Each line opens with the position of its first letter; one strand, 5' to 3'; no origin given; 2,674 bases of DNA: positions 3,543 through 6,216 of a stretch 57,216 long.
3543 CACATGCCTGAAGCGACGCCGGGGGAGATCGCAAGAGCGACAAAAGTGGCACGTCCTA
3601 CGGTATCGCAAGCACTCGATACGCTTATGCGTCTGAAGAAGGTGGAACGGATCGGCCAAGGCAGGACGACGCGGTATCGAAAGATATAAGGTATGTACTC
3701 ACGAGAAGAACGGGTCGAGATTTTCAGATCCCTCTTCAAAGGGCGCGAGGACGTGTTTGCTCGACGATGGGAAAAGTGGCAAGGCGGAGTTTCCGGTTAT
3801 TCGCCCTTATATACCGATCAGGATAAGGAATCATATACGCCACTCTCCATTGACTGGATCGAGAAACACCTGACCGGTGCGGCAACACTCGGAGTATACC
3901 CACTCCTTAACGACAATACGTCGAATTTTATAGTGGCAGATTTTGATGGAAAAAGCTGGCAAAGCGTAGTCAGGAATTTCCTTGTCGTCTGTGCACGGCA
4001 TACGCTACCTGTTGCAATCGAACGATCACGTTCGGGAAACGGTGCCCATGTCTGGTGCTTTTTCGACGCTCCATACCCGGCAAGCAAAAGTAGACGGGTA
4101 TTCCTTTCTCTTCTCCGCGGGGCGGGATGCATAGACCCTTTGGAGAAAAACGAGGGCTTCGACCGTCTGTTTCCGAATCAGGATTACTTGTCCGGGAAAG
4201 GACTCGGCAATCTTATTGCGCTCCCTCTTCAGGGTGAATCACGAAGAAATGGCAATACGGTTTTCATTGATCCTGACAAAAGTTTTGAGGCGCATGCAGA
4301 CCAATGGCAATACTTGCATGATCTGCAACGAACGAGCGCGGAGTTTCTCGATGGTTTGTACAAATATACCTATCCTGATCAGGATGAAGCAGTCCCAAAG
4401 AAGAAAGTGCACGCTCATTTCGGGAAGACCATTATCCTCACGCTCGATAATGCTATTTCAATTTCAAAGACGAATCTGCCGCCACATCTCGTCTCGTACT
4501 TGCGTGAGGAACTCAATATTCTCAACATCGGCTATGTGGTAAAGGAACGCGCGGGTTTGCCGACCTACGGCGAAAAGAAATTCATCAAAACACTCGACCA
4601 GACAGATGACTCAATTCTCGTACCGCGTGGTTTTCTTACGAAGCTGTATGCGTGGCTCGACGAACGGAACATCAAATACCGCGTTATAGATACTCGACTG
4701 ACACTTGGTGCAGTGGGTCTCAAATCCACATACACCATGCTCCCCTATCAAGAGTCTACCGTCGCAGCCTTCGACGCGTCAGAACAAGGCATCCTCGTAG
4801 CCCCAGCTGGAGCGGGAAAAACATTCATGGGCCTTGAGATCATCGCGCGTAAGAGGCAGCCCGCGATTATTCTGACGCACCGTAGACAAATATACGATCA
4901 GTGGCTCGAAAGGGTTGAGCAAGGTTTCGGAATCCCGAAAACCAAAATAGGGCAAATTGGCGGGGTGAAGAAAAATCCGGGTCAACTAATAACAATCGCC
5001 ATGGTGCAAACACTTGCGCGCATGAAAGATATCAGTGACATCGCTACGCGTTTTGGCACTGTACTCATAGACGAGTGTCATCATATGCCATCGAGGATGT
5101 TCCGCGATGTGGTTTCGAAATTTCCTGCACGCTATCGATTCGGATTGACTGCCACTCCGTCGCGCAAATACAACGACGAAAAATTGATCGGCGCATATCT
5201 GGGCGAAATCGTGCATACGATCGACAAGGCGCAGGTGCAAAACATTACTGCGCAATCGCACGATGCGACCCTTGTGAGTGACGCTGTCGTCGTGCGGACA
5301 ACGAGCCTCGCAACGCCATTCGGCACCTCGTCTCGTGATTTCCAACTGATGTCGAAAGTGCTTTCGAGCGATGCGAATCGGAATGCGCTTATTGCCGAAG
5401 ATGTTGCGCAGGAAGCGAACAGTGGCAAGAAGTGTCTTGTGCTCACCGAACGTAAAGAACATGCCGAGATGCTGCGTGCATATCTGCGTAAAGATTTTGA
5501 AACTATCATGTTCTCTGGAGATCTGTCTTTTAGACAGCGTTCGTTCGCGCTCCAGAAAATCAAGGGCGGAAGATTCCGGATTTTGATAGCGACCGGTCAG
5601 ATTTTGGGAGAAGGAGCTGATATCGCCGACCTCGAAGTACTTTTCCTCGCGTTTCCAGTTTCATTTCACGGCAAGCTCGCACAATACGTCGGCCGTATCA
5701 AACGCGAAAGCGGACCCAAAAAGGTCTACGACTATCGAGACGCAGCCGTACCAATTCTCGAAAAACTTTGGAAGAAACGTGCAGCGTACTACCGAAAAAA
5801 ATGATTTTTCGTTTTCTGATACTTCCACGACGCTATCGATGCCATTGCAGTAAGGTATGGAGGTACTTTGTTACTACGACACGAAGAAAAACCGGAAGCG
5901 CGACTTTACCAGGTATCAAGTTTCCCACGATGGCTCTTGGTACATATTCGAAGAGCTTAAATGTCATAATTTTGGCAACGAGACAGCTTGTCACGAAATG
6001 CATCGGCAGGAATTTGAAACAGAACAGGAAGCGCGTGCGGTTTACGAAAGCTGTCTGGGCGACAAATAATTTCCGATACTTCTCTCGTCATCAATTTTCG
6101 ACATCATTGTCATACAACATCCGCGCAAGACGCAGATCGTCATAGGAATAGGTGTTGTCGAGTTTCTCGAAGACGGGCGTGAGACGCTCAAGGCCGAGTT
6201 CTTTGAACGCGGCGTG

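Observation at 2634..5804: Translationally coupled Fic + AEP-primase/SF2-helicase pair: candidate two-gene conflict system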

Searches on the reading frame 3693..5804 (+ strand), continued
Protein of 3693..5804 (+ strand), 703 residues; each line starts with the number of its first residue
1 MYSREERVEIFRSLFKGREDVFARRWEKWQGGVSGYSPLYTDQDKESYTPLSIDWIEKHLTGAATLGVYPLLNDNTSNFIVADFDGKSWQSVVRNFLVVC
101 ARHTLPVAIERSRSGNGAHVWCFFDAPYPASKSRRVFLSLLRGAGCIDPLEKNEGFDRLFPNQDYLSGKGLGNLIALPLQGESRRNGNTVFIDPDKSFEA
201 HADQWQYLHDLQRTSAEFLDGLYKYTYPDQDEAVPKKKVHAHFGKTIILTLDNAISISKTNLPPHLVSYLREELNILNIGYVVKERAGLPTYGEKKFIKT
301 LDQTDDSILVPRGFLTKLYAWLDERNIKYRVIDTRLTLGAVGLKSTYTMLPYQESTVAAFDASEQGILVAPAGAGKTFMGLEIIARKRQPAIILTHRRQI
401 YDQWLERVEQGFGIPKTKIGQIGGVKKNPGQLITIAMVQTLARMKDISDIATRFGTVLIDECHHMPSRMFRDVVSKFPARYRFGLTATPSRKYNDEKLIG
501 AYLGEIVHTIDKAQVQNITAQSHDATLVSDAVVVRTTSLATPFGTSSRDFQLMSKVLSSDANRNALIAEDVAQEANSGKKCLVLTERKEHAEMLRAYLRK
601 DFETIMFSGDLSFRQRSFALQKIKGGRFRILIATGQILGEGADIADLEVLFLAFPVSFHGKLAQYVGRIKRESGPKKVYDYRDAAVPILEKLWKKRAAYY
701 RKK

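Call 69: predict_structure(alignment_id=A1)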
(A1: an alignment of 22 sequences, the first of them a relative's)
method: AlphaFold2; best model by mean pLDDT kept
length: 703 residues; sequences in the alignment: 22
mean_pLDDT: 81.0   pTM: 0.51
mean pLDDT of the five models: 81.0, 78.4, 78.1, 77.7, 74.9
residues with pLDDT >= 90: 224; 70-90: 351; 50-70: 83; < 50: 45
segments of 3 or more residues with pLDDT < 50: 153-155, 165-171, 182-186, 229-244, 520-527, 639-641
pLDDT, mean of each block of 10 residues (from residue 1): 89 89 76 73 86 90 84 88 86 92 93 85 94 88 74 59 49 71 57 91 91 94 70 32 67 90 82 83 66 74 86 93 90 91 86 92 92 86 94 90 90 89 84 91 87 93 80 88 82 76 92 69 47 86 72 84 92 89 87 89 81 76 78 68 69 70 62 67 87 86 74
secondary structure, 60 per line:
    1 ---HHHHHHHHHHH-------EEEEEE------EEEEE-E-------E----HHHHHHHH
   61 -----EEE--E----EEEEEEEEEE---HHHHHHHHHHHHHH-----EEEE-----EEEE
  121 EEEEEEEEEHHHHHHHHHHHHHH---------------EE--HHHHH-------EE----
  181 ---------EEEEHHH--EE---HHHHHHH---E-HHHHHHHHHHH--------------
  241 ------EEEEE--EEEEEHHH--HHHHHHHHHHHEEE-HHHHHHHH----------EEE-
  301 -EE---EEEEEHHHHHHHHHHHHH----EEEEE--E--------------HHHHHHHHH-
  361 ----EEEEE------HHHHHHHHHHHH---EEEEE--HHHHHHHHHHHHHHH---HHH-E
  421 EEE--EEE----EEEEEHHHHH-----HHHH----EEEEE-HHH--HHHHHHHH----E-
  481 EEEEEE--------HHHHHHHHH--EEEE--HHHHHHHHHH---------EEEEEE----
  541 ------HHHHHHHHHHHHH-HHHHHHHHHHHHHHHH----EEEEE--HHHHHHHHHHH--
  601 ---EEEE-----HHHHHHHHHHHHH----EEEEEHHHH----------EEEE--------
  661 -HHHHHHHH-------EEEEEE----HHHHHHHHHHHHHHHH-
elements in order (helices of 4 or more, strands of 3 or more residues): H4-14 E22-27 E34-38 H53-60 E66-68 E76-85 H89-102 E108-111 E117-129 H130-143 H163-167 E190-193 H204-210 H216-226 E247-251 E254-258 H264-274 E275-277 H279-286 E297-299 E307-311 H312-324 E329-333 H351-359 E365-369 H376-387 E391-395 H398-412 E420-423 E426-428 E433-437 H438-442 H448-451 E456-460 H467-474 E481-486 H495-503 E506-509 H512-521 E531-536 H547-559 H561-576 E581-585 H588-598 E604-607 H613-625 E630-634 H635-638 E649-652 H662-669 E677-682 H687-702

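Call 73: fold_search(model_id=the predicted structure, library=pdb)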
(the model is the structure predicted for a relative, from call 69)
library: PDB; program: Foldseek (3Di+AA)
matches with E <= 10: 1606; with E <= 0.001: 825
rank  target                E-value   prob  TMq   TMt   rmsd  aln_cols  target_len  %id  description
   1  6p4o_C                2.6e-21  1.00  0.38  0.57   8.9       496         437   18  Complex of XPB helicase with Bax1 endonuclease from Sulfurisphaera tokodaii at 3.15 Angstroms resolution (released 2020-06-03)
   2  6p4o_A                1.8e-20  1.00  0.38  0.57   8.3       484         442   17  Complex of XPB helicase with Bax1 endonuclease from Sulfurisphaera tokodaii at 3.15 Angstroms resolution (released 2020-06-03)
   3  5tnu_A                2.3e-20  1.00  0.26  0.40  22.2       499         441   17  S. tokodaii XPB II crystal structure at 3.0 Angstrom resolution (released 2017-11-01)
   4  6p4o_E                1.8e-19  1.00  0.38  0.57   8.8       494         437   18  Complex of XPB helicase with Bax1 endonuclease from Sulfurisphaera tokodaii at 3.15 Angstroms resolution (released 2020-06-03)
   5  6p4w_A                2.4e-19  1.00  0.31  0.44  10.2       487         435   17  XPB helicase in a complex with truncated Bax1 from Sulfurisphaera tokodaii at 2.96 Angstrom resolution (released 2020-06-03)
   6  6p4f_C                6.0e-19  1.00  0.41  0.62   8.0       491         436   17  Crystal structure of the XPB-Bax1-forked DNA ternary complex (released 2020-06-17)
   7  2oca                  1.2e-18  1.00  0.31  0.42  18.8       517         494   16  The crystal structure of T4 UvsW (released 2007-10-16)
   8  9pd3_A                5.5e-18  1.00  0.45  0.51  19.4       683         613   14  NER dual incision complex - DuIS (released 2026-02-18)
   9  8ebs_A                5.5e-18  1.00  0.44  0.50  19.3       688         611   15  Initial DNA-lesion (Cy5) binding by XPC and TFIIH (released 2023-04-19)
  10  2fwr_A                1.1e-17  1.00  0.27  0.41  21.7       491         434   15  Structure of Archaeoglobus Fulgidis XPB (released 2006-04-18)
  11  9a88_A                1.3e-17  1.00  0.42  0.46  20.4       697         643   15  Structure of the pre-incision complex in nucleotide excision repair   (released 2024-10-09)
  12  7egb_6                2.1e-17  1.00  0.43  0.49  19.2       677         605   14  TFIID-based holo PIC on SCP promoter (released 2021-05-05)
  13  6p66_A                2.1e-17  1.00  0.26  0.39  21.4       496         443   16  The crystal structure of the XPB complex with Bax1 from Archaeoglobus fulgidus at 3.0 Angstrom resolution (released 2020-06-17)
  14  8ebv_A                2.4e-17  1.00  0.44  0.49  19.3       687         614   15  Initial DNA-lesion (AP) binding by XPC and TFIIH complex 1 (released 2023-04-19)
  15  8byq_0                3.4e-17  1.00  0.44  0.47  19.3       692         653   14  RNA polymerase II pre-initiation complex with the proximal +1 nucleosome (PIC-Nuc10W) (released 2023-05-03)
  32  7nqe                  3.4e-15  1.00  0.26  0.80   4.1       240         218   26  Prim-Pol Domain of CRISPR-associated Prim-Pol (CAPP) from Marinitoga sp. 1137 with dGTP (released 2022-05-04)
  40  7nqd_B                7.2e-14  1.00  0.26  0.83   3.8       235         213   28  Prim-Pol Domain of CRISPR-associated Prim-Pol (CAPP) from Marinitoga sp. 1137 (released 2022-05-04)
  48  7nqd_A                4.0e-13  1.00  0.26  0.83   3.3       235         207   28  Prim-Pol Domain of CRISPR-associated Prim-Pol (CAPP) from Marinitoga sp. 1137 (released 2022-05-04)
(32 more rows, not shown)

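Call 74: fold_search(model_id=the predicted structure, library=viral)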
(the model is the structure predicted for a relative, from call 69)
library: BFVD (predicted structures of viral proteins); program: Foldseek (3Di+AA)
matches with E <= 10: 1742; with E <= 0.001: 754
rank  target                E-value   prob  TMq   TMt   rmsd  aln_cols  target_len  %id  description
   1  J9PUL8                3.0e-31  1.00  0.51  0.64   5.5       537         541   22  Putative type III restriction protein res subunit [Bacillus phage BCD7]
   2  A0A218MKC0            2.3e-27  1.00  0.32  0.51  12.0       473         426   23  Putative ATP-dependent helicase [uncultured virus]
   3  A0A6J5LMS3            6.3e-27  1.00  0.51  0.79   4.5       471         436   23  SSL2 DNA or RNA helicases of superfamily II [uncultured Caudovirales phage]
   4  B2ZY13                7.1e-27  1.00  0.50  0.68   5.1       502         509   20  Helicase ATP-binding domain-containing protein [Ralstonia phage phiRSL1]
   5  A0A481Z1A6            1.1e-26  1.00  0.50  0.59   4.6       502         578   20  A18-like helicase [Mimivirus LCMiAC02]
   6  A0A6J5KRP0            1.5e-26  1.00  0.49  0.71   5.6       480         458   20  SSL2 DNA or RNA helicases of superfamily II [uncultured Caudovirales phage]
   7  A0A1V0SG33            6.8e-26  1.00  0.49  0.42   7.1       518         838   19  Superfamily II DNA or RNA helicase [Hokovirus HKV1]
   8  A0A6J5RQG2            1.1e-25  1.00  0.49  0.44  16.8       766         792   17  SSL2 DNA or RNA helicases of superfamily II [uncultured Caudovirales phage]
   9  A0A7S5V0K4            9.3e-25  1.00  0.38  0.50   9.8       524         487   18  (no name in the UniProt tables at hand)
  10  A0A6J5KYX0            1.5e-24  1.00  0.50  0.69   5.5       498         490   18  SSL2 DNA or RNA helicases of superfamily II [uncultured Caudovirales phage]
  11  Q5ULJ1                9.6e-24  1.00  0.50  0.58   6.1       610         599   18  Orf123 [Lactobacillus phage LP65]
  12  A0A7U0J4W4            1.8e-22  1.00  0.47  0.56   6.6       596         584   16  (no name in the UniProt tables at hand)
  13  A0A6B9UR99            1.0e-21  1.00  0.49  0.40   9.1       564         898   17  (no name in the UniProt tables at hand)
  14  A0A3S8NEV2            1.1e-21  1.00  0.46  0.52  11.7       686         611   15  Putative superfamily 2 helicase [Sulfolobales Beppu filamentous virus 2]
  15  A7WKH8                1.3e-21  1.00  0.46  0.55   8.8       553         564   18  Helicase [Betalipothrixvirus pozzuoliense]
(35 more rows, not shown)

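Call 75: find_related_loci(query=A1, collection=viral_contigs, flank=6000)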
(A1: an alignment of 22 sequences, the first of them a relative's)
Query A1 (703 aa) in viral_contigs; peptide patterns used: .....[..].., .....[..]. (x = any residue, [..] = any of these).
53 stretches matched a pattern; 51 encode a relative of the query (tblastn E <= 1e-3); 51 distinct loci.
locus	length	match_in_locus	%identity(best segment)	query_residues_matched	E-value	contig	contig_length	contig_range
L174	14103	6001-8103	81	1-702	0e+0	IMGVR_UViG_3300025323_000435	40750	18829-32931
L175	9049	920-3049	41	6-702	0e+0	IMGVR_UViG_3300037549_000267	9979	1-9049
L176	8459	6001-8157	35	1-700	1e-120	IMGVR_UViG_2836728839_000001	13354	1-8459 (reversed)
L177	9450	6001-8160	31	3-701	1e-107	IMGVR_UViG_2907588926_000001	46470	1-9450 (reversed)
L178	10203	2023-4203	31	3-701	2e-107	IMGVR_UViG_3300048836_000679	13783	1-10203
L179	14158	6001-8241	31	3-700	4e-105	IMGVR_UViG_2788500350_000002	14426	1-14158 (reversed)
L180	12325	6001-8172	32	5-701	6e-104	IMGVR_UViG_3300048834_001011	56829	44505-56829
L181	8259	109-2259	31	14-702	2e-101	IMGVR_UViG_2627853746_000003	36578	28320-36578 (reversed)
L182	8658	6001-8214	30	3-700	4e-96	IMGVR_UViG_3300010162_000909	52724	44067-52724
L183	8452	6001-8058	30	1-662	3e-92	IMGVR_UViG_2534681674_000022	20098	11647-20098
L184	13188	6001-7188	33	296-702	1e-63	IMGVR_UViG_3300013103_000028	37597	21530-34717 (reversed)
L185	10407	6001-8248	45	3-700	2e-95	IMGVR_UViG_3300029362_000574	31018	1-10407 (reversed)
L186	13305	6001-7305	30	246-677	1e-45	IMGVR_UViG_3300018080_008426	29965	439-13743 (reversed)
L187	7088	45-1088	31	352-700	1e-43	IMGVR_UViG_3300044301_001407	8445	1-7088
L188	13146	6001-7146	32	308-701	1e-44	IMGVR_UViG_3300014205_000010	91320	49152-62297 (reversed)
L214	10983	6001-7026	26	366-686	7e-18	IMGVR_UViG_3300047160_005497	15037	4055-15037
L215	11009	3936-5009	25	352-700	4e-17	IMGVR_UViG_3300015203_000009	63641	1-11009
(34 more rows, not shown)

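Call 78: search_protein_families(library=pfam, proteins=[L174:672-3203:-, L174:3330-4667:+, L174:8415-8795:-, L174:8866-10752:+, L174:11141-11581:+, L174:11773-12609:-, L174:13330-14061:-, L174:99-605:+], max_evalue=0.001)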
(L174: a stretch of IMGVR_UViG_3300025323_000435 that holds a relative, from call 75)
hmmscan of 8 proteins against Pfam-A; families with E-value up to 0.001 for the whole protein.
L174:672-3203:- (844 aa): 1 family
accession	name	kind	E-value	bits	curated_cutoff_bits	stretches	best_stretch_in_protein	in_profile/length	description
PF01555.25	N6_N4_Mtase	-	5e-25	89.2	26.7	1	152-486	1-220/221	DNA methylase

L174:3330-4667:+ (446 aa): 3 families
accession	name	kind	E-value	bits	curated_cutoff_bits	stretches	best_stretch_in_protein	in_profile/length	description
PF00239.26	Resolvase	-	2.6e-18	67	23.3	1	30-174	3-143/145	Resolvase, N terminal domain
PF07508.19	Recombinase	-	4.1e-14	53.1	21.1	1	202-289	3-99/102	Recombinase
PF13408.12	Zn_ribbon_recom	-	3.2e-08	34.3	25.3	1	307-359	5-50/58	Recombinase zinc beta ribbon domain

L174:8415-8795:- (127 aa): 1 family
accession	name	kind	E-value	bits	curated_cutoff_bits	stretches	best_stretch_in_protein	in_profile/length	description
PF08939.15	Bles03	-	3.7e-19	70.1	23.1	1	22-106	162-249/255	Basophilic leukemia-expressed protein Bles03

L174:8866-10752:+ (629 aa): 5 families
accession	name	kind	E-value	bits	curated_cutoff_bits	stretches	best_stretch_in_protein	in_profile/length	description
PF00270.35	DEAD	-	1e-28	100.6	26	1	15-176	1-164/167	DEAD/DEAH box helicase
PF00271.37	Helicase_C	-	8.5e-24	84.4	23.5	1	213-319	4-110/110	Helicase conserved C-terminal domain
PF00570.28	HRDC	-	3e-20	72.4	23.8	1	433-498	3-68/68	HRDC domain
PF14493.12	HTH_40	-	1.5e-18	67.3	27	1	533-622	1-89/89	Helix-turn-helix domain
PF16124.10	RecQ_Zn_bind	-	8.4e-16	58.9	25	1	330-393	1-66/66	RecQ zinc-binding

L174:11141-11581:+ (147 aa): 1 family
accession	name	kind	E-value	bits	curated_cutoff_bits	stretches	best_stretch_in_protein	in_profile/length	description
PF03592.21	Terminase_2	-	1.7e-05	25.9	26.1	1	107-143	4-38/141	Terminase small subunit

L174:11773-12609:- (279 aa): 0 families

L174:13330-14061:- (244 aa): 1 family
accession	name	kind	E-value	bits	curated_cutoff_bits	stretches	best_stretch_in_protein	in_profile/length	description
PF01420.25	Methylase_S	-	1.9e-11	44.9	22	1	43-226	2-167/168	Type I restriction modification DNA specificity domain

L174:99-605:+ (169 aa): 0 families

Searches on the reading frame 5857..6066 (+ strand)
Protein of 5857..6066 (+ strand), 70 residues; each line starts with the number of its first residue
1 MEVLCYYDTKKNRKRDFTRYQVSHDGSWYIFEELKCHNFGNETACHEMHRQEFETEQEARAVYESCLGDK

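Call 78: search_protein_families(library=pfam, proteins=[window:5857-6066:+], max_evalue=0.001)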
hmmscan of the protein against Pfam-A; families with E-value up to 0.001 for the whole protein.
window:5857-6066:+ (70 aa): 0 families
